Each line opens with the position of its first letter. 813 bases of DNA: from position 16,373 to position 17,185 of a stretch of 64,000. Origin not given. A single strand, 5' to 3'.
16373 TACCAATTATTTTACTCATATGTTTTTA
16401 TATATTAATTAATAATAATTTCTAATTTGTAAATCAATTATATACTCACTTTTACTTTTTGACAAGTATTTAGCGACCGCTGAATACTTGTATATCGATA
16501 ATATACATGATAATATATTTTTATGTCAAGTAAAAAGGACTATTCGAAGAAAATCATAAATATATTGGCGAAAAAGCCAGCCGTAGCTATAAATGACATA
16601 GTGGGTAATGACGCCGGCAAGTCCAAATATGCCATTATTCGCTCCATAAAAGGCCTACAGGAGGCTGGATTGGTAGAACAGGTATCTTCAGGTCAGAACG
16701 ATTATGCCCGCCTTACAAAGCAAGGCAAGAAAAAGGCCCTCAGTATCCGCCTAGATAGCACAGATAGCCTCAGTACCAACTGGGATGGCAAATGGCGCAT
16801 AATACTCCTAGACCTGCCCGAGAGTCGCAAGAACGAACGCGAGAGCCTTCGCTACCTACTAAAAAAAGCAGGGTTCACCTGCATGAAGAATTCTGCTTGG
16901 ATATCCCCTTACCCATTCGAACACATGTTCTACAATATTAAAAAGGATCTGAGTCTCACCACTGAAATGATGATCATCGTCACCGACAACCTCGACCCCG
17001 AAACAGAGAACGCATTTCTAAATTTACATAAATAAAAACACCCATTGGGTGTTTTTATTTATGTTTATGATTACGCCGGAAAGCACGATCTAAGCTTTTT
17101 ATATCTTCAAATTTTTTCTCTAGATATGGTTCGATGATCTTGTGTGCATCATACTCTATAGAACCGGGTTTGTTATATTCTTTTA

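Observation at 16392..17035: Candidate non-HrcA heat-shock regulator: wHTH + Cas2-like protein divergent from dnaK across a promoter-embedded palindrome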

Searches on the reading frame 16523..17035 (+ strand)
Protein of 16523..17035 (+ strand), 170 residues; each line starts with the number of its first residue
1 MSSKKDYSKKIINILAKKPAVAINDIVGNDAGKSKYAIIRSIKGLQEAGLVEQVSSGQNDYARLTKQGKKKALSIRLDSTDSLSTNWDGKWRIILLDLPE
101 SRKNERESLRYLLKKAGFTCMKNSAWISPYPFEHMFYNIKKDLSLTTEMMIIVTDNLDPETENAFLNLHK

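Call 3: search_protein_families(library=pfam, proteins=[window:16523-17035:+], max_evalue=10)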
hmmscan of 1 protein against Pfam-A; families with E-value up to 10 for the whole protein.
window:16523-17035:+ (170 aa): 3 families
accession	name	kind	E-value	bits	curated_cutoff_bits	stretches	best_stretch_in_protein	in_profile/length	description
PF20803.2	PaaX_M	-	7.1e-20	71.3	24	1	85-162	2-79/83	PaaX protein central Cas2-like domain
PF22665.2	DUF6293_C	-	0.0015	19.3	27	1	9-70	34-96/101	DUF6293 C-terminal winged helix domain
PF12802.13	MarR_2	-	0.063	13.9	27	1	33-57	32-56/61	MarR family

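Call 4: search_protein_families(library=ncbifam, proteins=[window:16523-17035:+], max_evalue=10)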
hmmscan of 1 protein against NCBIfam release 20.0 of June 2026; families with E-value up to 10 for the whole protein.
window:16523-17035:+ (170 aa): 7 families
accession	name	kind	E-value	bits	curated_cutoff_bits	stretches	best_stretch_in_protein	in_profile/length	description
TIGR02277.1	PaaX_trns_reg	equivalog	1.3e-10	41.3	264.55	1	40-142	39-139/279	phenylacetic acid degradation operon negative regulatory protein PaaX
NF053814.1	teico_TcaR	equivalog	0.018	15.1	170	1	9-65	41-101/151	MarR family transcriptional regulator TcaR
NF040890.1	trans_reg_YgbI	equivalog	0.045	13.2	400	1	9-68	8-66/253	DNA-binding transcriptional repressor YgbI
NF053755.1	MsvR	equivalog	0.098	12.3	220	1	9-123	16-122/236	transcriptional factor MsvR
TIGR01884.1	cas_HTH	subfamily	0.1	11.9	60.2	1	7-61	143-195/202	CRISPR-associated CARF protein Csa3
NF053606.1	Sta1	subfamily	0.12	12.5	80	1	10-57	24-70/100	Sta1 family transcriptional regulator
NF033788.1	HTH_metalloreg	subfamily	0.13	12.1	55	1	10-69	15-73/77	metalloregulator ArsR/SmtB family transcription factor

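Call 5: search_solved_structures(query=window:16523-17032:+, max_evalue=10, show_alignments=3)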
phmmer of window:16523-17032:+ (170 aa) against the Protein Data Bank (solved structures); distinct sequences matched with E-value up to 10: 2.
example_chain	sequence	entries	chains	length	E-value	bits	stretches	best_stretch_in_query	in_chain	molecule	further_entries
3df8_A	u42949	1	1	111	0.035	17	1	5-70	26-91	possible HxlR family transcriptional factor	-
5byp_A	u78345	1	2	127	0.67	12.9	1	85-142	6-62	Putative uncharacterized protein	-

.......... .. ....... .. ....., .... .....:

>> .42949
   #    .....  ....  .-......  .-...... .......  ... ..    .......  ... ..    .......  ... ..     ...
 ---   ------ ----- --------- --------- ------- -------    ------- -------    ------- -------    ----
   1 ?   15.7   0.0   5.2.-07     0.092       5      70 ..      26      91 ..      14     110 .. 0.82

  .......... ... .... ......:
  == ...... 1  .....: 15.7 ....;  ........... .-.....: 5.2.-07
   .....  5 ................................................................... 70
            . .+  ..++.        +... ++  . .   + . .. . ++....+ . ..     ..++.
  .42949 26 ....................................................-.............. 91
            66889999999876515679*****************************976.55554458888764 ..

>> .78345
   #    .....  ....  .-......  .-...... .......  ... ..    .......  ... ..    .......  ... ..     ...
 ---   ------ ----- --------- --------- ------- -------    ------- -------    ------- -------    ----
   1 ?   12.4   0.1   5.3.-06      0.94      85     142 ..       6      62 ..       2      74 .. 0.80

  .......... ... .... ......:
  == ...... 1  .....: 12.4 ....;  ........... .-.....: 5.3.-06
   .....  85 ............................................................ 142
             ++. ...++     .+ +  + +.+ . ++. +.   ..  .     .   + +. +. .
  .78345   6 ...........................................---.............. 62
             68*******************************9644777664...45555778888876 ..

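Call 12: find_homologous_proteins(query=window:16523-17032:+, max_evalue=0.001)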
Query window:16523-17032:+ (170 aa): 1804 proteins with E <= 0.001 among 1870 candidates; the best 120 are listed.
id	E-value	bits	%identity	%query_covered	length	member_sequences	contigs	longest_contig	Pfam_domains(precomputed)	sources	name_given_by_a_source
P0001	4.6e-106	369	100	100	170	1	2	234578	PF20803.3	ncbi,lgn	-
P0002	1.3e-103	361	98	100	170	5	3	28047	PF20803.3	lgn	-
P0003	1.4e-103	361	98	100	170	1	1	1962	PF20803.3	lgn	-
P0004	8.1e-99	346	94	100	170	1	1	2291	PF20803.3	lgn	-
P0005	6.8e-94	330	89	100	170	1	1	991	PF20803.3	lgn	-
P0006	1.0e-80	287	75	100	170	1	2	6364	PF20803.3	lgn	-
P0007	1.7e-76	273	71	98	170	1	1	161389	PF20803.3,PF22665.4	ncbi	-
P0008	3.1e-76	272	70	98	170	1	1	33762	PF20803.3,PF22665.4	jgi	-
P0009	5.0e-76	272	70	98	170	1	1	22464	PF20803.3,PF22665.4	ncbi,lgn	-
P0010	2.5e-75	269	73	99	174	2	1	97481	PF20803.3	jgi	jgi:DNA-binding transcriptional regulator PaaX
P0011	8.7e-75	268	73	99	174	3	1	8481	PF20803.3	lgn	-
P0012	2.4e-73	263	73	95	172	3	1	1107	PF20803.3,PF22665.4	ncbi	-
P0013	3.9e-73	262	72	99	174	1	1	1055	PF20803.3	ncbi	-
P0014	4.3e-72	259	72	99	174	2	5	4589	PF20803.3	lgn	-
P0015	1.3e-71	257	70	99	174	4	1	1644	PF20803.3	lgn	-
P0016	1.4e-71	257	73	95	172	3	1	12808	PF20803.3,PF22665.4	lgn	-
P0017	2.0e-71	257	73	95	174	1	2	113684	PF20803.3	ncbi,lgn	-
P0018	1.1e-70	254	70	99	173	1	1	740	PF20803.3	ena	-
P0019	8.1e-70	252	69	99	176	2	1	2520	PF20803.3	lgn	-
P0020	1.5e-69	251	69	99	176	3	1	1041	PF20803.3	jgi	jgi:DNA-binding transcriptional regulator PaaX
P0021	6.1e-69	249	70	98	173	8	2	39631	PF20803.3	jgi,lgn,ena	jgi:DNA-binding transcriptional regulator PaaX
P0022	2.0e-68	247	68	99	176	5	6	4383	PF20803.3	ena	-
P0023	3.3e-68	246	69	99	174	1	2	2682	PF20803.3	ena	-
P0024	3.4e-68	246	68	95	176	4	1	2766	PF20803.3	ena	-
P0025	5.1e-68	246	70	99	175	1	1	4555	PF20803.3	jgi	jgi:DNA-binding transcriptional regulator PaaX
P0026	6.3e-68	245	68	97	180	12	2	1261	PF20803.3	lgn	-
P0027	1.0e-67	245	66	99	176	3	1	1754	PF20803.3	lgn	-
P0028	1.2e-67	244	67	100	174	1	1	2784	PF20803.3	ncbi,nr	ncbi:MAG TPA: hypothetical protein VFE57_07165 [Cyclobacteriaceae bacterium]|nr:hypothetical protein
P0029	1.2e-67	244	67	100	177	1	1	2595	PF20803.3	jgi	jgi:DNA-binding transcriptional regulator PaaX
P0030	1.5e-67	244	67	98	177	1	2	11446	PF20803.3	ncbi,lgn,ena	-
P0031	2.0e-67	244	66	100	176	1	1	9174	PF20803.3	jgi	jgi:DNA-binding transcriptional regulator PaaX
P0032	2.5e-67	243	69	99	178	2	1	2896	PF20803.3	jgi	jgi:DNA-binding transcriptional regulator PaaX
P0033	2.6e-67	243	68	96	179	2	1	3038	PF20803.3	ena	-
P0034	3.9e-67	243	67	99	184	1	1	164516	PF20803.3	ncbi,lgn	-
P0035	4.3e-67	243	66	100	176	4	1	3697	PF20803.3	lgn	-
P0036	4.4e-67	243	64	98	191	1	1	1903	PF20803.3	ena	-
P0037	4.6e-67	243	68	95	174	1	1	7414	PF20803.3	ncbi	-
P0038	7.5e-67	242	67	98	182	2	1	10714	PF20803.3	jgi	jgi:DNA-binding transcriptional regulator PaaX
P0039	2.7e-66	240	66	98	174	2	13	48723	PF20803.3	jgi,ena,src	-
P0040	2.7e-66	240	65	100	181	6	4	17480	PF20803.3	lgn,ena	-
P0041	2.8e-66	240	66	98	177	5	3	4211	PF20803.3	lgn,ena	-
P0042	2.9e-66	240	65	99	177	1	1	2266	PF20803.3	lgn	-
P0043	3.3e-66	240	69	94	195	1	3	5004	PF20803.3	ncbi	-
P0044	3.9e-66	240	66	98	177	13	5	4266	PF20803.3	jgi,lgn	jgi:DNA-binding transcriptional regulator PaaX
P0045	3.9e-66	240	67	97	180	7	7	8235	PF20803.3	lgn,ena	-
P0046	4.5e-66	239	69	95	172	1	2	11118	PF20803.3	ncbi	-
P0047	4.9e-66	239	66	97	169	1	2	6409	PF20803.3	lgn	-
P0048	5.1e-66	239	66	98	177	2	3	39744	PF20803.3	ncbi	-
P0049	5.4e-66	239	69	95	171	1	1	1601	PF20803.3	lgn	-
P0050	5.7e-66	239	65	100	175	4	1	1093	PF20803.3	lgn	-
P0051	6.0e-66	239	67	96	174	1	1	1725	PF20803.3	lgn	-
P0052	6.5e-66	239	66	98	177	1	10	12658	PF20803.3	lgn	-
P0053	7.0e-66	239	65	98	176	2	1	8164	PF20803.3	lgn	-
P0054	9.0e-66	238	57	98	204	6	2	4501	PF20803.3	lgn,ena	-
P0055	1.2e-65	238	66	99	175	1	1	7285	PF20803.3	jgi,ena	-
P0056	1.3e-65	238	66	98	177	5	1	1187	PF20803.3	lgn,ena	-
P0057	1.6e-65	238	67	98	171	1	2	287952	PF20803.3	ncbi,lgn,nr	ncbi:MAG: hypothetical protein KGL67_02635 [Patescibacteria group bacterium]|nr:hypothetical protein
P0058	1.7e-65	237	63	99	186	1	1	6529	PF20803.3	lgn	-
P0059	1.9e-65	237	66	97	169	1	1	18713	PF20803.3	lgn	-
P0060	1.9e-65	237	67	97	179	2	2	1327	PF20803.3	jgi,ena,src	-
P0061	2.4e-65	237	67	95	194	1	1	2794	PF20803.3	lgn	-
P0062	2.4e-65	237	67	98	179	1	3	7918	PF20803.3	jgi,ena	-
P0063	2.6e-65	237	66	99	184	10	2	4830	PF20803.3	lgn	-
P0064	2.6e-65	237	67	94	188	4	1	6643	PF20803.3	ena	-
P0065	2.7e-65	237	68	95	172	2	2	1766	PF20803.3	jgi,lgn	jgi:DNA-binding transcriptional regulator PaaX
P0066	3.1e-65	237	59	95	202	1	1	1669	PF20803.3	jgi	jgi:DNA-binding transcriptional regulator PaaX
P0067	3.1e-65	237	67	98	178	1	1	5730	PF20803.3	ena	-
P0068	3.2e-65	237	65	99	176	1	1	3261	PF20803.3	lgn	-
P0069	3.6e-65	236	66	100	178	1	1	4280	PF20803.3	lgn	-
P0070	3.7e-65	236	66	96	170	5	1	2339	PF20803.3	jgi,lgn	-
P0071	3.8e-65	236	62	100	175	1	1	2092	PF20803.3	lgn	-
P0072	4.0e-65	236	65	98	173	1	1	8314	PF20803.3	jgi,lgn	jgi:DNA-binding transcriptional regulator PaaX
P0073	4.0e-65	236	65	98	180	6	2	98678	PF20803.3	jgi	jgi:phenylacetic acid degradation operon negative regulatory protein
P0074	4.1e-65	236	64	98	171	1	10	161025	PF20803.3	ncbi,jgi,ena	ncbi:MAG TPA: hypothetical protein VJH06_02430 [Candidatus Paceibacterota bacterium]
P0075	4.3e-65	236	66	98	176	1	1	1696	PF20803.3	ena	-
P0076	4.4e-65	236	63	100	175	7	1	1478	PF20803.3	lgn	-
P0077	4.9e-65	236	66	99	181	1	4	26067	PF20803.3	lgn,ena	-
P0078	5.0e-65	236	62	100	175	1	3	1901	PF20803.3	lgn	-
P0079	5.2e-65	236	65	99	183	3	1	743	PF20803.3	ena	-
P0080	6.1e-65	236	66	98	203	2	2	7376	PF20803.3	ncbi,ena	-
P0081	6.5e-65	236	68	95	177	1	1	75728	PF20803.3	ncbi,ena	-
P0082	6.7e-65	236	66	98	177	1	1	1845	PF20803.3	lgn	-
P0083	8.1e-65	235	65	97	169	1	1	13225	PF20803.3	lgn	-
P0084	8.5e-65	235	68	95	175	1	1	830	PF20803.3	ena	-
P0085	9.2e-65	235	66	98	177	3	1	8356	PF20803.3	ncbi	ncbi:MAG: hypothetical protein WC783_04885 [Candidatus Paceibacterota bacterium]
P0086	9.5e-65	235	65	98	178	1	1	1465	PF20803.3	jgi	jgi:DNA-binding transcriptional regulator PaaX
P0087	1.0e-64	235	65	98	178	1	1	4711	PF20803.3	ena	-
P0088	1.1e-64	235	68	94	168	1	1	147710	PF20803.3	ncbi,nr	ncbi:MAG: hypothetical protein NTZ44_03635 [Candidatus Nomurabacteria bacterium]|nr:hypothetical pro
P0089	1.2e-64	235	67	98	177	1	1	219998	PF20803.3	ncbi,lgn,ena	-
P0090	1.3e-64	235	63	100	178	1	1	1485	PF20803.3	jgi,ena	-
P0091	1.4e-64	235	64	98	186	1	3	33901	PF20803.3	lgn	-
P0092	1.5e-64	234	66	98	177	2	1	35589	PF20803.3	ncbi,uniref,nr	ncbi:hypothetical protein COU49_00010 [Candidatus Nomurabacteria bacterium CG10_big_fil_rev_8_21_14_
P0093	1.5e-64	234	65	98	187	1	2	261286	PF20803.3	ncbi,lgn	-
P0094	1.6e-64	234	65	98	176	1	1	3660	PF20803.3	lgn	-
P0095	1.7e-64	234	67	98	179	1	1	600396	PF20803.3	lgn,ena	-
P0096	1.7e-64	234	64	98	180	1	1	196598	PF20803.3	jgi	jgi:DNA-binding transcriptional regulator PaaX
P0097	1.8e-64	234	65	100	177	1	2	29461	PF20803.3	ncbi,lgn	-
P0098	1.8e-64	234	65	98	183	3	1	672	PF20803.3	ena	-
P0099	1.8e-64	234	64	100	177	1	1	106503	PF20803.3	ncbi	ncbi:MAG: hypothetical protein WAV23_01520 [Minisyncoccia bacterium]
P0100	1.8e-64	234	63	100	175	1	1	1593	PF20803.3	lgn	-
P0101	1.9e-64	234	64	100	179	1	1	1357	PF20803.3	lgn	-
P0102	1.9e-64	234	64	98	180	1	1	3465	PF20803.3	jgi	-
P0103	1.9e-64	234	63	98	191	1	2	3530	PF20803.3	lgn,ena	-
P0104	1.9e-64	234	66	95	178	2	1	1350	PF20803.3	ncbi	-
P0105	2.0e-64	234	66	97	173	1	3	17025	PF20803.3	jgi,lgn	jgi:DNA-binding transcriptional regulator PaaX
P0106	2.0e-64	234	64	98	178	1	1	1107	PF20803.3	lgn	-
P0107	2.0e-64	234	64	100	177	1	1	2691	PF20803.3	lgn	-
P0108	2.1e-64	234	63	100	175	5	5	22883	PF20803.3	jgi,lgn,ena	-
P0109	2.3e-64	234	69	93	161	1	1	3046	PF20803.3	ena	-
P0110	2.4e-64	234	64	98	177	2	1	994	PF20803.3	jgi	jgi:DNA-binding transcriptional regulator PaaX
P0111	2.4e-64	234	64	98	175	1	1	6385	PF20803.3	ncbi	-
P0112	2.4e-64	234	65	98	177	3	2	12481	PF20803.3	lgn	-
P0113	2.5e-64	234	64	100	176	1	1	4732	PF20803.3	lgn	-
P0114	2.6e-64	234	64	96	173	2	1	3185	PF20803.3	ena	-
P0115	2.6e-64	234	64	98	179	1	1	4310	PF20803.3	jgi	jgi:DNA-binding transcriptional regulator PaaX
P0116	2.7e-64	234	71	91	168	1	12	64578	PF20803.3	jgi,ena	-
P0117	2.8e-64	234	63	97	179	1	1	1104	PF20803.3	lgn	-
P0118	2.8e-64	234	71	91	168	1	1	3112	PF20803.3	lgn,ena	-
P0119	2.9e-64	233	64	100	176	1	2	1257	PF20803.3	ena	-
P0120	3.0e-64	233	68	95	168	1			PF20803.3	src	-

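Call 15: find_related_loci(query=A1, collection=genome_contigs, flank=6000)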
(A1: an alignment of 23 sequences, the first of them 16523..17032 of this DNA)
Query A1 (170 aa) in genome_contigs; peptide patterns used: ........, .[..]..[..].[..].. (x = any residue, [..] = any of these).
599 stretches matched a pattern (row limit reached: there are more); 348 encode a relative of the query (tblastn E <= 1e-3); the best 80 are kept; 80 distinct loci.
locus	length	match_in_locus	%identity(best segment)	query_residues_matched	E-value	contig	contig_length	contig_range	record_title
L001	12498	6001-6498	71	1-166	1e-82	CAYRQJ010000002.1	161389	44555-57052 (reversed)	MAG TPA_asm: uncultured Candidatus Saccharibacteria bacterium isolate SRP285395_co2_368 genome assembly, contig: NODE_93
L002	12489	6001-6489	75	1-162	1e-81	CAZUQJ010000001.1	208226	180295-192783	MAG TPA_asm: uncultured Candidatus Saccharibacteria bacterium isolate SRP286056_co1_92 genome assembly, contig: NODE_28_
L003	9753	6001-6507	70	1-166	2e-76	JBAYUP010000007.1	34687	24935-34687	MAG: Candidatus Paceibacterota bacterium isolate SO_2016_LW3_38 scaffold01908_LW162_2016, whole genome shotgun sequence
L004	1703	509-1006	70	4-166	5e-79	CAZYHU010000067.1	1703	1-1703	MAG TPA_asm: uncultured Candidatus Saccharibacteria bacterium isolate SRP219642_co7_98 genome assembly, contig: NODE_122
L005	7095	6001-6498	70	4-166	2e-75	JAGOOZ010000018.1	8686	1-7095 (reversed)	MAG: Candidatus Paceibacterota bacterium isolate Gw_Bodden_bin_209 Gw_Bodden_12171_length_8686_cov_5.819371, whole genom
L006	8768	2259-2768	69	4-168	3e-75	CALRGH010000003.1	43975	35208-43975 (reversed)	MAG: Candidatus Nomurabacteria bacterium isolate TrH-25oct19-77 genome assembly, contig: TrH-25oct19-C1382, whole genome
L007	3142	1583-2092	69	4-168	9e-76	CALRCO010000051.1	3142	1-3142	MAG: Candidatus Nomurabacteria bacterium isolate RH-23may17-429 genome assembly, contig: RH-23may17-C293632, whole genom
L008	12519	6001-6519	66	1-168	5e-74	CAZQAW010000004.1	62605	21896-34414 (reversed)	MAG TPA_asm: uncultured Candidatus Saccharibacteria bacterium isolate SRP286056_co1_162 genome assembly, contig: NODE_43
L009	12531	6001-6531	66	1-168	2e-73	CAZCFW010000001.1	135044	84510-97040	MAG TPA_asm: uncultured Candidatus Saccharibacteria bacterium isolate SRP286056_co3_59 genome assembly, contig: NODE_26_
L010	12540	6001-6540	64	1-168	2e-73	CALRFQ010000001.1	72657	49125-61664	MAG: Candidatus Nomurabacteria bacterium isolate RH-9nov16-150 genome assembly, contig: RH-9nov16-C-C471, whole genome s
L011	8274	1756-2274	65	1-167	6e-73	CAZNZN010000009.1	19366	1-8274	MAG TPA_asm: uncultured Candidatus Saccharibacteria bacterium isolate SRP135725_co1_383 genome assembly, contig: NODE_35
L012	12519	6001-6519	66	1-167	4e-72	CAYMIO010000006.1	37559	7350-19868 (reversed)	MAG TPA_asm: uncultured Candidatus Saccharibacteria bacterium isolate SRP219642_co7_72 genome assembly, contig: NODE_145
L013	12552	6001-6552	61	1-168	2e-71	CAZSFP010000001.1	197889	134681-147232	MAG TPA_asm: uncultured Candidatus Saccharibacteria bacterium isolate SRP342105_co1_388 genome assembly, contig: NODE_65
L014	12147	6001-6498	68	4-170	9e-72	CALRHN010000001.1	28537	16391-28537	MAG: Candidatus Nomurabacteria bacterium isolate Ike-100m-35 genome assembly, contig: Ike-100-c562, whole genome shotgun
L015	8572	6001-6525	63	1-168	4e-71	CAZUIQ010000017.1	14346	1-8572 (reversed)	MAG TPA_asm: uncultured Candidatus Saccharibacteria bacterium isolate SRP285395_co1_163 genome assembly, contig: NODE_67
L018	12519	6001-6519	62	1-170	1e-70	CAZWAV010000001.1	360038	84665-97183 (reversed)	MAG TPA_asm: uncultured Candidatus Saccharibacteria bacterium isolate SRP170004_co1_259 genome assembly, contig: NODE_21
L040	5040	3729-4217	68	6-162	4e-69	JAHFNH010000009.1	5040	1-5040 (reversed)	MAG: Candidatus Nomurabacteria bacterium isolate nzgw476 NODE_21892_length_5041_cov_4.830894, whole genome shotgun seque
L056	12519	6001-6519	64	5-170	3e-68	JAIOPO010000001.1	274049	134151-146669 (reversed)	MAG: Candidatus Nomurabacteria bacterium isolate LakeFargette_0920_ALND_MAG_33_28 LacPavin_0920_ALND_scaffold_152599, wh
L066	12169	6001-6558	55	5-166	3e-67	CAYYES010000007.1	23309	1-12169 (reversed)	MAG TPA_asm: uncultured Candidatus Saccharibacteria bacterium isolate SRP135725_co1_1 genome assembly, contig: NODE_2655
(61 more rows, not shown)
